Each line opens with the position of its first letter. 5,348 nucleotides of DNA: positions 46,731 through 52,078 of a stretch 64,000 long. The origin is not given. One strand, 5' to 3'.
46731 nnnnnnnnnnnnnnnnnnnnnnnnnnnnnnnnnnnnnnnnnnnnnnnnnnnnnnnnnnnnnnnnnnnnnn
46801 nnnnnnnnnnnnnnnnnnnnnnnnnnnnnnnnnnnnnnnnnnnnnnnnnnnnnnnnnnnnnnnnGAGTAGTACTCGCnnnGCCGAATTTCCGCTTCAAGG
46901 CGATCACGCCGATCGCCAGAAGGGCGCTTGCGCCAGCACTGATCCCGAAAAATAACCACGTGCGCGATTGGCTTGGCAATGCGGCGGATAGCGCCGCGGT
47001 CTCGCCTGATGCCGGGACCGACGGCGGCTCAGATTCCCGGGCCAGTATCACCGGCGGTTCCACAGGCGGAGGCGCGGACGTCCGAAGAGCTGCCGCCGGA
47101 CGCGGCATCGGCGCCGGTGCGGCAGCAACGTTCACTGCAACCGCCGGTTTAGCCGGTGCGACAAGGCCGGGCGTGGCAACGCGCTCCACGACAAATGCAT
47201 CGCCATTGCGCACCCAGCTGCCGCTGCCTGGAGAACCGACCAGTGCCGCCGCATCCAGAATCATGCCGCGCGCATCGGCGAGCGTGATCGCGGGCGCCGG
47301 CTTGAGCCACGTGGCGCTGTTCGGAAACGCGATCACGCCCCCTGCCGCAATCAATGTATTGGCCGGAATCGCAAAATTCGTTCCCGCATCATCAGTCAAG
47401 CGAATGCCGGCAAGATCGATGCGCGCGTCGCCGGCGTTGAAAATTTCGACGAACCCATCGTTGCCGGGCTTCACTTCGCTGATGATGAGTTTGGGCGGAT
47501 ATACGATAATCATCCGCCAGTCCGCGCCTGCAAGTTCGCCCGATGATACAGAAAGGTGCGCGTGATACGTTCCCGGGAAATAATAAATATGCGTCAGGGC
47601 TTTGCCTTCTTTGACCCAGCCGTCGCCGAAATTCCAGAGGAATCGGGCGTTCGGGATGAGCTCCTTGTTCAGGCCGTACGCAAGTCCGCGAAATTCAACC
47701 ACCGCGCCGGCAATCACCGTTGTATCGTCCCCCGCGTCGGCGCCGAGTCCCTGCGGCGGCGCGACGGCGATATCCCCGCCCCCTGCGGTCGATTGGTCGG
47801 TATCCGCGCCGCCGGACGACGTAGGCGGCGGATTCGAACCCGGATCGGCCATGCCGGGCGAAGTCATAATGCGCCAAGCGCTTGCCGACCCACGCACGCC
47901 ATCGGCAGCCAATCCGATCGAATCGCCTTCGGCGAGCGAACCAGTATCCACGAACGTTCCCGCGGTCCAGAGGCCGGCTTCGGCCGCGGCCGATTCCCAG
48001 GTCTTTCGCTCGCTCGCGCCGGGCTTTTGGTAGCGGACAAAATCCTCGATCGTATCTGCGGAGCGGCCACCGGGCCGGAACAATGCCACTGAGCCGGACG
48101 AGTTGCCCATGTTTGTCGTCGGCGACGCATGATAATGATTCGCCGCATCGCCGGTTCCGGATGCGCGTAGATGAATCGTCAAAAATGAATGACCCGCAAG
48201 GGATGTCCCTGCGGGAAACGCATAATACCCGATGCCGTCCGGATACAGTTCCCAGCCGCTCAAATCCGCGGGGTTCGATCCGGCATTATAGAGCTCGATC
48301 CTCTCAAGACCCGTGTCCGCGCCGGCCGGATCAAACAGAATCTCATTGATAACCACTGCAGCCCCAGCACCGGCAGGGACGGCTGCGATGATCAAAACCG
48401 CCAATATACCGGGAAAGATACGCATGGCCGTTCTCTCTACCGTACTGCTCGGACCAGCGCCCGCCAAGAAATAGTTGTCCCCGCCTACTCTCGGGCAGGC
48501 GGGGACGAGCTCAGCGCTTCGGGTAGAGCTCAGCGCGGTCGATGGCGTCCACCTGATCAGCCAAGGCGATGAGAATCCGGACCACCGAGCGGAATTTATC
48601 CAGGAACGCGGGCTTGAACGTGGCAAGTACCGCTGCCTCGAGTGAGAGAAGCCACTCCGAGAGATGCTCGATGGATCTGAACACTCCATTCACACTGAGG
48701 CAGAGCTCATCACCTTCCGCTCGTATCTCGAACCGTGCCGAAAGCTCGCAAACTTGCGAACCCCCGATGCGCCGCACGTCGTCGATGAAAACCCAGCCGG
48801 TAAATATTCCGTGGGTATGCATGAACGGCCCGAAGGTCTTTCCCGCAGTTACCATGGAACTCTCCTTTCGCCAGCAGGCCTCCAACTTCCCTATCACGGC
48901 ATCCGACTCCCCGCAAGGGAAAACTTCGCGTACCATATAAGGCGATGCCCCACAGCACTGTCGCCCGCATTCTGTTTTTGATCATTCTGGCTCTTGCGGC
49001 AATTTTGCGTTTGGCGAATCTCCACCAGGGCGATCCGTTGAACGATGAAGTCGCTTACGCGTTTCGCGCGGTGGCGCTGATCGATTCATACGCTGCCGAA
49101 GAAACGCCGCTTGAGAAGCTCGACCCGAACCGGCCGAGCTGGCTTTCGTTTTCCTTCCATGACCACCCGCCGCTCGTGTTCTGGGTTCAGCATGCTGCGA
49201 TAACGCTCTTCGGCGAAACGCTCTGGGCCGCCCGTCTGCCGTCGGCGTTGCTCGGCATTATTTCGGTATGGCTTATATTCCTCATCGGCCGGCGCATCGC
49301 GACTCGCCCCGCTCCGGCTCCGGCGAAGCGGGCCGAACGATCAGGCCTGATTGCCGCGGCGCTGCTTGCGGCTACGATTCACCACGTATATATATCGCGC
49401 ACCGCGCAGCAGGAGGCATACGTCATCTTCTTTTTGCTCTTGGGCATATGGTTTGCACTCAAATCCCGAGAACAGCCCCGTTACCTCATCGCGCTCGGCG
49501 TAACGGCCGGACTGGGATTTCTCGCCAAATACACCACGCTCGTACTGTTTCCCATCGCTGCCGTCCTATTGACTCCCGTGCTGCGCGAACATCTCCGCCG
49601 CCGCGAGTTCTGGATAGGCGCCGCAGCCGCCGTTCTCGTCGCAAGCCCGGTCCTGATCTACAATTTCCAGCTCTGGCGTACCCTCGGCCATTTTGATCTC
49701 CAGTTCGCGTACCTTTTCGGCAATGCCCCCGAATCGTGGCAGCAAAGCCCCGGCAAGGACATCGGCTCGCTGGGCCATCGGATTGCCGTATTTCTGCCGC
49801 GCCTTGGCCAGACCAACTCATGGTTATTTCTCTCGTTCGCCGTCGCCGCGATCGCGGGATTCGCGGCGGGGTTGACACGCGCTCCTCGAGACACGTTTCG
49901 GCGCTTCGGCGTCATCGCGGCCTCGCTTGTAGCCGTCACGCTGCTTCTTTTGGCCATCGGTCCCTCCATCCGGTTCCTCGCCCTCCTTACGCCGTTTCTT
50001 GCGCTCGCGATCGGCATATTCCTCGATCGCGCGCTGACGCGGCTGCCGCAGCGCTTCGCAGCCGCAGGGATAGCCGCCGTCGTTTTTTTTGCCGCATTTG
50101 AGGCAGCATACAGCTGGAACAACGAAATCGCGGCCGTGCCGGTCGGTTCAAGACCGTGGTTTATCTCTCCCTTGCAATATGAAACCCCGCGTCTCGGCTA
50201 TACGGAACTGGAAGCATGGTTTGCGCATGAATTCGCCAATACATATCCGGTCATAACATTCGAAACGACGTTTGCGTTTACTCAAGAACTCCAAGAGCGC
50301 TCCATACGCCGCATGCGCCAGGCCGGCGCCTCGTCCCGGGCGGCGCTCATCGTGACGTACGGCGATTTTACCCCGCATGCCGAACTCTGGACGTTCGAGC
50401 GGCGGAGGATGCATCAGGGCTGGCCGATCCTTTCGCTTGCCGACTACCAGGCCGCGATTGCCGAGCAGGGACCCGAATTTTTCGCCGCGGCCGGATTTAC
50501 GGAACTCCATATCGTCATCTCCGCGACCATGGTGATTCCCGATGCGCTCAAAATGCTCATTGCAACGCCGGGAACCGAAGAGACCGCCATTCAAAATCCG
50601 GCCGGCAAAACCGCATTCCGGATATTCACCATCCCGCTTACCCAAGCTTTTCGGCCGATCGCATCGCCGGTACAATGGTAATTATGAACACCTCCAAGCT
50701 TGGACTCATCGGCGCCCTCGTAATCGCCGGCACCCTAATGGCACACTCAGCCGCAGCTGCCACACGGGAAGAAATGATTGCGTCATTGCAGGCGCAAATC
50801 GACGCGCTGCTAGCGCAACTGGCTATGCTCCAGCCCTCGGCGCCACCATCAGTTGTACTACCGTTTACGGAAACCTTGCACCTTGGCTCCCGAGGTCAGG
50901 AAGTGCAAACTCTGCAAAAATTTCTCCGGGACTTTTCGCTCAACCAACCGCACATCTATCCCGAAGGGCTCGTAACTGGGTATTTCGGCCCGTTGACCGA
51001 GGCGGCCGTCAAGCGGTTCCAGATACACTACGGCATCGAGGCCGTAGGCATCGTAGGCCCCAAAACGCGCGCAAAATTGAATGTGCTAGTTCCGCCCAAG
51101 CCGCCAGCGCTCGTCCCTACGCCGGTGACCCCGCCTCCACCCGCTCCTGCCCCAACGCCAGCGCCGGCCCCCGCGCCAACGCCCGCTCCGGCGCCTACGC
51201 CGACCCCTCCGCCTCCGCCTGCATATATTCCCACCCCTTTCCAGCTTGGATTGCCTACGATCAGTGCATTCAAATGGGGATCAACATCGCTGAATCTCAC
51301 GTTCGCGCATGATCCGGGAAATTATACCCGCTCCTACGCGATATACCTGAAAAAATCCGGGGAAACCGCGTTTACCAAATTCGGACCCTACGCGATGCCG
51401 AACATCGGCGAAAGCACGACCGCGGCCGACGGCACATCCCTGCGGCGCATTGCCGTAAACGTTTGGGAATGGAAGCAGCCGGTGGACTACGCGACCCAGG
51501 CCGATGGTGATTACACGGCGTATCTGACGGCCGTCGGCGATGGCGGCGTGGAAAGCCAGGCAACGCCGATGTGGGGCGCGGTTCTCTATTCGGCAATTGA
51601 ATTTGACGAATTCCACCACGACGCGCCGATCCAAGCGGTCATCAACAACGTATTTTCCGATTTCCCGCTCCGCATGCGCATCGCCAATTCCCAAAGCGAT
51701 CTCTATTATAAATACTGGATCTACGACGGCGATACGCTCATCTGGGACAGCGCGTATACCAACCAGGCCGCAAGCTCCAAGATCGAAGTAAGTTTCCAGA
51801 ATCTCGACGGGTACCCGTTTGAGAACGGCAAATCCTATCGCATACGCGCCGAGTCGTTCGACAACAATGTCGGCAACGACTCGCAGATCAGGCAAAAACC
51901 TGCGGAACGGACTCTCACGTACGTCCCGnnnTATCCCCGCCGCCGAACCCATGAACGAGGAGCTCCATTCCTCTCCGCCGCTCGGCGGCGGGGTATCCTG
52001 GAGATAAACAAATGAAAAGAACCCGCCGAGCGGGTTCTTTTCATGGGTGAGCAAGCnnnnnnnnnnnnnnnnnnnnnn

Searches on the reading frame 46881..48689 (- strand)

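Call 45: search_protein_families(library=pfam, proteins=[window:46881-48689:-])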
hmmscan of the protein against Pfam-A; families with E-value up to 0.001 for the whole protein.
window:46881-48689:- (603 aa): 3 families
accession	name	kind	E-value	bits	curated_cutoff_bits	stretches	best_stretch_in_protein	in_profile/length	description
PF00932.25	LTD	-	1.6e-28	99.6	34.3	2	107-214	3-105/109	Lamin Tail Domain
PF18911.6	PKD_4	-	1.3e-09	38.4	27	1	317-384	6-71/85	PKD domain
PF00801.26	PKD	-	4.1e-07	30.3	23.5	1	346-383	28-67/80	PKD domain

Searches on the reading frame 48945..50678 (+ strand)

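Call 51: search_protein_families(library=pfam, proteins=[window:48945-50678:+])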
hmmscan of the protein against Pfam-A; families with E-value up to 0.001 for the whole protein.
window:48945-50678:+ (578 aa): 2 families
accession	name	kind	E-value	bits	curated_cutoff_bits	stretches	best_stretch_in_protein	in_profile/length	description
PF13231.12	PMT_2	-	7e-27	95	26.1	1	73-239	1-160/160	Dolichyl-phosphate-mannose-protein mannosyltransferase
PF02366.24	PMT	-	6.4e-09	36.2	22.7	1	71-242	59-236/245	Dolichyl-phosphate-mannose-protein mannosyltransferase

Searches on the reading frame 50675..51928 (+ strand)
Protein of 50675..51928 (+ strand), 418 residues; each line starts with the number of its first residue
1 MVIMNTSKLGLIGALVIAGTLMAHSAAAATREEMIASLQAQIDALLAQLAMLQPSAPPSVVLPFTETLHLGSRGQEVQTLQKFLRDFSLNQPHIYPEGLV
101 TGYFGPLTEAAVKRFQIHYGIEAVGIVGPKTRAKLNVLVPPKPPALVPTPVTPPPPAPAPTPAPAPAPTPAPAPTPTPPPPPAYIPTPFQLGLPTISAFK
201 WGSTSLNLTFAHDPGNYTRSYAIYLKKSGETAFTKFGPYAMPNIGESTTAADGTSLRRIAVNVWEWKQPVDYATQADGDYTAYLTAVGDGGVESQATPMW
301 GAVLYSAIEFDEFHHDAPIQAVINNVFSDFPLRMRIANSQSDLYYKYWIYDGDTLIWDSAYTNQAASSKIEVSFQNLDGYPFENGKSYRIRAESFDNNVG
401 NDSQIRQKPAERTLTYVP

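Call 51: search_protein_families(library=pfam, proteins=[window:50675-51928:+])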
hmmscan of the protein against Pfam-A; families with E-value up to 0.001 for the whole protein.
window:50675-51928:+ (418 aa): 1 family
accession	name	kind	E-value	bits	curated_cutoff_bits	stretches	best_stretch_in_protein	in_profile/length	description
PF01471.23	PG_binding_1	-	3e-14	53.4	23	1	73-135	1-57/57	Putative peptidoglycan binding domain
